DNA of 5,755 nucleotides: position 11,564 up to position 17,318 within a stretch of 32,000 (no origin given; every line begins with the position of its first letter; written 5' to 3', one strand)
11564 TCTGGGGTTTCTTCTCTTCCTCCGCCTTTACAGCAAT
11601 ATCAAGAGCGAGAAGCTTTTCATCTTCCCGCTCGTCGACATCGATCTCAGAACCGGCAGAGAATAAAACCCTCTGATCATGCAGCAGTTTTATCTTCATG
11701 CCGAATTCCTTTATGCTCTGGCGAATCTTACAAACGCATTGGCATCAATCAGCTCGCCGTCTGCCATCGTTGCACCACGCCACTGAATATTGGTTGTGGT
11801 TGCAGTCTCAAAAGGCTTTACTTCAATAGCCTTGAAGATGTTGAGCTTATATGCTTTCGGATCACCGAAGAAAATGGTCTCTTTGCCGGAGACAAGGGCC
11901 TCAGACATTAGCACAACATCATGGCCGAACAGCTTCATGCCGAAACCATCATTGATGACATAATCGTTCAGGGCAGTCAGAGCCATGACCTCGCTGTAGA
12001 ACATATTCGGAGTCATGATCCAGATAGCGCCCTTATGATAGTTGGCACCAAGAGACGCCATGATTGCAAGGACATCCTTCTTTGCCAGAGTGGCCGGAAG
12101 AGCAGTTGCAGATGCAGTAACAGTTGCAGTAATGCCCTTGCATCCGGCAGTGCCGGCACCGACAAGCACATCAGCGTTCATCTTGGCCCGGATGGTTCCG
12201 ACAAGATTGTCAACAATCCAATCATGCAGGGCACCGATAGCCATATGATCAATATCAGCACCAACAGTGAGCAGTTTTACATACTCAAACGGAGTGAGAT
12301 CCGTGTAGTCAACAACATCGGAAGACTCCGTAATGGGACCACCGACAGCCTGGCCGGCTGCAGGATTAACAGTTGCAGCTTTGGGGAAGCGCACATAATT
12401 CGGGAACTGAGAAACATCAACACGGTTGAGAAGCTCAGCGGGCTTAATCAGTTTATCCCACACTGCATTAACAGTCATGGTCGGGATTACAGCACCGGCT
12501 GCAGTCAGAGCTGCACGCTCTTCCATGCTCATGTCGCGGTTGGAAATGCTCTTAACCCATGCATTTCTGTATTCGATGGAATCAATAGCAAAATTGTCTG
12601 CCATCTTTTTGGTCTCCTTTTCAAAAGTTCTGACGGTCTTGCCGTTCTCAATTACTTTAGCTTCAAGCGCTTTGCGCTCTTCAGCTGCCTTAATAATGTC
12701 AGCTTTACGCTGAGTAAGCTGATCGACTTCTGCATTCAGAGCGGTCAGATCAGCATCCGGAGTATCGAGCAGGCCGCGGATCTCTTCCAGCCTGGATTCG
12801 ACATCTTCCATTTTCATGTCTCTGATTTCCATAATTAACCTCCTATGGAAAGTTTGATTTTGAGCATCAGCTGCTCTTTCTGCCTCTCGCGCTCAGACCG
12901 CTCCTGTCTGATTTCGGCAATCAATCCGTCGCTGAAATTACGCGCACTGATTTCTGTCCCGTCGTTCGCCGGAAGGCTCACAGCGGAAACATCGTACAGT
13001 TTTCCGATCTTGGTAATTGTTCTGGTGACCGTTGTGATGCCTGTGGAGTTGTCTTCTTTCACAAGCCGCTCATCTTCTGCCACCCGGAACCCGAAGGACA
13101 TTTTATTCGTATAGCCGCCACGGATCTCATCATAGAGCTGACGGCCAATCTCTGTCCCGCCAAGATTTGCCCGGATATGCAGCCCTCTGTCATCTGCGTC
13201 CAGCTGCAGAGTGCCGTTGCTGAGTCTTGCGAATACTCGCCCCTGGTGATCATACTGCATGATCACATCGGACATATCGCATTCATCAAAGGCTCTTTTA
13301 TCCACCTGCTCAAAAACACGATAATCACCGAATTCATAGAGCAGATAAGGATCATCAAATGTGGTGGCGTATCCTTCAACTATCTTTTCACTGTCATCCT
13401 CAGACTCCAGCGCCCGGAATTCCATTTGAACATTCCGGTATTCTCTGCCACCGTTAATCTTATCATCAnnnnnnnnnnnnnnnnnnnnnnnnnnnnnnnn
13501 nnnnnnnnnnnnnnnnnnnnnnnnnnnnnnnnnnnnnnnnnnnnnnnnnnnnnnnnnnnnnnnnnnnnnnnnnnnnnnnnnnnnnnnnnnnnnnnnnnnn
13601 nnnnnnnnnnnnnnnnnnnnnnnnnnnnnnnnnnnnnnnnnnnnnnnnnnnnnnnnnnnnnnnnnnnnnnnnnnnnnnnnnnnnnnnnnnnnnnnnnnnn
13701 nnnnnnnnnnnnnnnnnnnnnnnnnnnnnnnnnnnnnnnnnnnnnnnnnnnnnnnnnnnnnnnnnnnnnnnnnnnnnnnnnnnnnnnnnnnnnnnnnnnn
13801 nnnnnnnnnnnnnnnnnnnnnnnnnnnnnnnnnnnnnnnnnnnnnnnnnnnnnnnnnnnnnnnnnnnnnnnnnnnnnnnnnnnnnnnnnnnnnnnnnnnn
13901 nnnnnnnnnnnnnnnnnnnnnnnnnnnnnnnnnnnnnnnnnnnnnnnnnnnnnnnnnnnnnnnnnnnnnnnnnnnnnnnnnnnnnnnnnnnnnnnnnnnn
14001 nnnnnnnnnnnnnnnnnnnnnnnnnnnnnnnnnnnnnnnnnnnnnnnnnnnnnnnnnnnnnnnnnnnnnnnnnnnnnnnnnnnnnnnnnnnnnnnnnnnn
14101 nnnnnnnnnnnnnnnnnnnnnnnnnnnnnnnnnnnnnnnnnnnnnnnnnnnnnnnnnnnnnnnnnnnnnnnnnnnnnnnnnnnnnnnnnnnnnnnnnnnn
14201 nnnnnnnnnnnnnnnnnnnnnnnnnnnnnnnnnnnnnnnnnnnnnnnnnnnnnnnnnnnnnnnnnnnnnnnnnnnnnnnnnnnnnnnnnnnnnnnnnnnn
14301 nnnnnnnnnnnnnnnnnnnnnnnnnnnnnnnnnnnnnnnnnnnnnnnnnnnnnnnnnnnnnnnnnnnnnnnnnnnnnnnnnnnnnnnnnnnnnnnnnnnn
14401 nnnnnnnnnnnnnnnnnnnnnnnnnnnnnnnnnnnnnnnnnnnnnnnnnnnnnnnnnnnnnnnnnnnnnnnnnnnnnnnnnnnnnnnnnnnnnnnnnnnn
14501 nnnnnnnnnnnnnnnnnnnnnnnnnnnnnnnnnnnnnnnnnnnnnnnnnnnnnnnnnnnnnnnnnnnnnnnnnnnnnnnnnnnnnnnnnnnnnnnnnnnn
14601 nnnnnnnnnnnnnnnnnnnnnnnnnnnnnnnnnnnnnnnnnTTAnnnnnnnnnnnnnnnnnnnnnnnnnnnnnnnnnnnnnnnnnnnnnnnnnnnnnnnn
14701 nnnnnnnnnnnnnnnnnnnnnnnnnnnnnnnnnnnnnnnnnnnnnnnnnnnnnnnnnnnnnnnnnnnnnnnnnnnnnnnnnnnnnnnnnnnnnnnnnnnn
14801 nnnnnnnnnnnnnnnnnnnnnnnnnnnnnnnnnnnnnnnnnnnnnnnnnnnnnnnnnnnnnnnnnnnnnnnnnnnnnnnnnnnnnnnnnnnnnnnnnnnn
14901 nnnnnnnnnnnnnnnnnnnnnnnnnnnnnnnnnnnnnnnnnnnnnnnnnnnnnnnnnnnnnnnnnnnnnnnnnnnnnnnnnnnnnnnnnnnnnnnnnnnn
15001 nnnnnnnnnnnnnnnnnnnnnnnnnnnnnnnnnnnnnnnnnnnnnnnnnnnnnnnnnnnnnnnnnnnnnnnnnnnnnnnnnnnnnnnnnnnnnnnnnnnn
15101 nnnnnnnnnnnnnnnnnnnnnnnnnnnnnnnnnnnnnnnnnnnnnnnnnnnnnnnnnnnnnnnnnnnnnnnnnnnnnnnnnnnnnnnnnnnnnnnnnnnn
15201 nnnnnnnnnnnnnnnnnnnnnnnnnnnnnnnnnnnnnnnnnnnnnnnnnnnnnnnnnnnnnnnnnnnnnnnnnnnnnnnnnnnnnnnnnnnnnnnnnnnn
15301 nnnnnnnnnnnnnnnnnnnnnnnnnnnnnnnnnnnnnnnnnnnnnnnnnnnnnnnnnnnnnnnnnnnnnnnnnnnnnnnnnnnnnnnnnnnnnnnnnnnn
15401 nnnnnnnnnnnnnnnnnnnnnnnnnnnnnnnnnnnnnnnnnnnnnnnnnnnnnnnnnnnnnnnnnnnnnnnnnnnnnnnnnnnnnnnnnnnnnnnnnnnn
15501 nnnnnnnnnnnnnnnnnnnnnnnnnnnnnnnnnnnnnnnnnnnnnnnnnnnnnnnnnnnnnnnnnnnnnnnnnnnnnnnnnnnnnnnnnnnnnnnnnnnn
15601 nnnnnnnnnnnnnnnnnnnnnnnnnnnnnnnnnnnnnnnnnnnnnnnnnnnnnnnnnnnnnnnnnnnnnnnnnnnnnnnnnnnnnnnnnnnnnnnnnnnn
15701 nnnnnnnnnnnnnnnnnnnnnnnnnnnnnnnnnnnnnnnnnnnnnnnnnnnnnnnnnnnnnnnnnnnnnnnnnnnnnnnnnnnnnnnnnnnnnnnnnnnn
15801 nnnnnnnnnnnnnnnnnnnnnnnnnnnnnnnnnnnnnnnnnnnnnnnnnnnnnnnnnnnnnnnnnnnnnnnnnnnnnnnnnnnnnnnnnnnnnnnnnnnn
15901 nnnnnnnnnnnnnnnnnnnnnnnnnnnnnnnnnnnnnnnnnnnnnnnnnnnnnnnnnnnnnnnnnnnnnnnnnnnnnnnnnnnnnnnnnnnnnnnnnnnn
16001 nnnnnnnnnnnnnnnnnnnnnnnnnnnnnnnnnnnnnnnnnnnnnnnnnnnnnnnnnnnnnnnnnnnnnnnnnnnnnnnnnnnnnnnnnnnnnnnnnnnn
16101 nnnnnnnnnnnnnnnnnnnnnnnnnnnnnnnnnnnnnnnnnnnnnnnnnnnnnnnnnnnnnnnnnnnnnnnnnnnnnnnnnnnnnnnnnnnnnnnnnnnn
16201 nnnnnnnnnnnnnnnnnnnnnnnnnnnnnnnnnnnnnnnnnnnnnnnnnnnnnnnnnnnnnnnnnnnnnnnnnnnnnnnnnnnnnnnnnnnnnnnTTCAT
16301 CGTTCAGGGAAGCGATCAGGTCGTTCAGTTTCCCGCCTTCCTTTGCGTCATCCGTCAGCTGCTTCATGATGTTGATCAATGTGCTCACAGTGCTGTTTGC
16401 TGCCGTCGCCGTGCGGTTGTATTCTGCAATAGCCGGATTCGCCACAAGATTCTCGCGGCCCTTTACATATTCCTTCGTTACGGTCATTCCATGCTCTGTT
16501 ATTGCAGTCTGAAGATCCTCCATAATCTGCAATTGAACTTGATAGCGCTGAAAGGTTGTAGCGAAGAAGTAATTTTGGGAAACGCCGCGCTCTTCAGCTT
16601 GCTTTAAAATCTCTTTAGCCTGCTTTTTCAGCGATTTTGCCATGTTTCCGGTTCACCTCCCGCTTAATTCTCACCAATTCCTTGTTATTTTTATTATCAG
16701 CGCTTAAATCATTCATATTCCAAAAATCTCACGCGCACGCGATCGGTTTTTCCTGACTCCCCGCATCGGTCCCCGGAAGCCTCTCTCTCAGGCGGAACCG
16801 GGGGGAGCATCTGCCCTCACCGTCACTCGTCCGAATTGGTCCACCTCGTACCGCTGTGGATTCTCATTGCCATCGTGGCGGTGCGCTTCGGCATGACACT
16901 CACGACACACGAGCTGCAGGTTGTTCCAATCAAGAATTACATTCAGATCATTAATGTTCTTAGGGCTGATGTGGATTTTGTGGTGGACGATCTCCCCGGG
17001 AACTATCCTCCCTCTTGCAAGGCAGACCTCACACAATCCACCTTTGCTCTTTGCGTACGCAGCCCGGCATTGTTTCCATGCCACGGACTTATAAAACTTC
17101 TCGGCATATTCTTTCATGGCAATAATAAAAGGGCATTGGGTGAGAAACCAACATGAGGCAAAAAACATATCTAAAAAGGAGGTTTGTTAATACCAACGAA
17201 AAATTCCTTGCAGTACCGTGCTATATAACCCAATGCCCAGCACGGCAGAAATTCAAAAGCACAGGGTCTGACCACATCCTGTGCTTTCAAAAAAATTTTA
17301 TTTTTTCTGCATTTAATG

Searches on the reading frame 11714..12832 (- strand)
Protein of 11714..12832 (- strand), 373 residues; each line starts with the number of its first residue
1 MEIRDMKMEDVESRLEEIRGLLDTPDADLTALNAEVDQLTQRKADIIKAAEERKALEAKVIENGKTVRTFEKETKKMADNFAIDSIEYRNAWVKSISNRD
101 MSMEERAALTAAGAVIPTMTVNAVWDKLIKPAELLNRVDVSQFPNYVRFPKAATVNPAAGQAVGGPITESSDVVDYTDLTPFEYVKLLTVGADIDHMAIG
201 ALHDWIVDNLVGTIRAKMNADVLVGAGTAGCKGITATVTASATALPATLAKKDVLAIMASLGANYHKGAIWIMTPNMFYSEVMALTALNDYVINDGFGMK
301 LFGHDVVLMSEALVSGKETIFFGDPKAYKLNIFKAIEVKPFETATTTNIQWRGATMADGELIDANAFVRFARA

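Call 29: search_protein_families(library=pfam, proteins=[window:11714-12832:-], max_evalue=0.001)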
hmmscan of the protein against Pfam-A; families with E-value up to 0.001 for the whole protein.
window:11714-12832:- (373 aa): 1 family
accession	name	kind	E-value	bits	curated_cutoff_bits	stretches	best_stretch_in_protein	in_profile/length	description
PF05065.19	Phage_capsid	-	1.6e-22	80.6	24.2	1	113-368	2-276/280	Phage capsid family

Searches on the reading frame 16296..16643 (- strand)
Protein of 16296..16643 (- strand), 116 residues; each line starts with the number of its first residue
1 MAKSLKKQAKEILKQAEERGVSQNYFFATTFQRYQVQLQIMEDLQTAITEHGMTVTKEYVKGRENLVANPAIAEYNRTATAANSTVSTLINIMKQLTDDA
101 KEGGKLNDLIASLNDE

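Call 48: search_protein_families(library=pfam, proteins=[window:16296-16643:-], max_evalue=0.001)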
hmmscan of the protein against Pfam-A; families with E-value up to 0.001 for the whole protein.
window:16296-16643:- (116 aa): 1 family
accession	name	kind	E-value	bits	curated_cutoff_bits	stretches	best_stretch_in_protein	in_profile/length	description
PF05119.17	Terminase_4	-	1.1e-05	26.1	24.7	1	10-88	6-80/98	Phage terminase, small subunit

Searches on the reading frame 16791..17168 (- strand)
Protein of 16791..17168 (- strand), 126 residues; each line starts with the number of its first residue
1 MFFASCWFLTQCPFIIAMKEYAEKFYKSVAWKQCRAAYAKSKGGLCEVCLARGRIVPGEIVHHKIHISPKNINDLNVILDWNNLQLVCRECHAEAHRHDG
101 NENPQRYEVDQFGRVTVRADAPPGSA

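Call 48: search_protein_families(library=pfam, proteins=[window:16791-17168:-], max_evalue=0.001)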
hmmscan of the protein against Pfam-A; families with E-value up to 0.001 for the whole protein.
window:16791-17168:- (126 aa): 1 family
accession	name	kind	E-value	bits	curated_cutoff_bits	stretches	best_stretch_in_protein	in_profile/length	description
PF01844.29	HNH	-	7.8e-09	36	21.4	1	46-97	1-46/47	HNH endonuclease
